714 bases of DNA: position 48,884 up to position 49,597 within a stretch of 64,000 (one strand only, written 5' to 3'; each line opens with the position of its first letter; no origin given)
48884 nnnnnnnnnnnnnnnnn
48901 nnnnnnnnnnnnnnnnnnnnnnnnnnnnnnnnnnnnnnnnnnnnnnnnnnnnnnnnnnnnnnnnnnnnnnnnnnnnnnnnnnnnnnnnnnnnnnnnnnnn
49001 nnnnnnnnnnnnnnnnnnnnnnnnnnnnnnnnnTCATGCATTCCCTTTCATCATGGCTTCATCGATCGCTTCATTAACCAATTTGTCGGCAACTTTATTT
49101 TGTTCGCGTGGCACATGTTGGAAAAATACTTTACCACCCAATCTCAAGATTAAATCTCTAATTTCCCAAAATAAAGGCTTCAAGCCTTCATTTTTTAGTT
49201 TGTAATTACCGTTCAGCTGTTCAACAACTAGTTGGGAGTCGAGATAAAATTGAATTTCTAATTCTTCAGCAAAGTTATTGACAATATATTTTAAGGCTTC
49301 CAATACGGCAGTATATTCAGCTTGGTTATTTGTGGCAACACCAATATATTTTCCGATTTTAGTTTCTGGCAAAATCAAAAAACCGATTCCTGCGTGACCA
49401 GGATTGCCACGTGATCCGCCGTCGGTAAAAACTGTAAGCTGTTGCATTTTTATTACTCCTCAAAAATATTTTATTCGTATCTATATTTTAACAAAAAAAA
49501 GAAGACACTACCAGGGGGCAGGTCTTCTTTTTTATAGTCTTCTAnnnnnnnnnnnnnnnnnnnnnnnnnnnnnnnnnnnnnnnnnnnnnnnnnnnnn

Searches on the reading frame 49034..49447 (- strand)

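Call 43: search_protein_families(library=pfam, proteins=[window:49034-49447:-], max_evalue=0.01)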
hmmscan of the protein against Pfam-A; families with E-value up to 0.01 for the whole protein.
window:49034-49447:- (137 aa): 2 families
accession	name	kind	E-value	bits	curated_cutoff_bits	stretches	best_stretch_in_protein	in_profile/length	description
PF13456.12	RVT_3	-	2.9e-18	66.4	21.6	1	8-127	2-123/123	Reverse transcriptase-like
PF00075.30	RNase_H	-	3.4e-14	53.7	25.8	1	2-128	2-140/141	RNase H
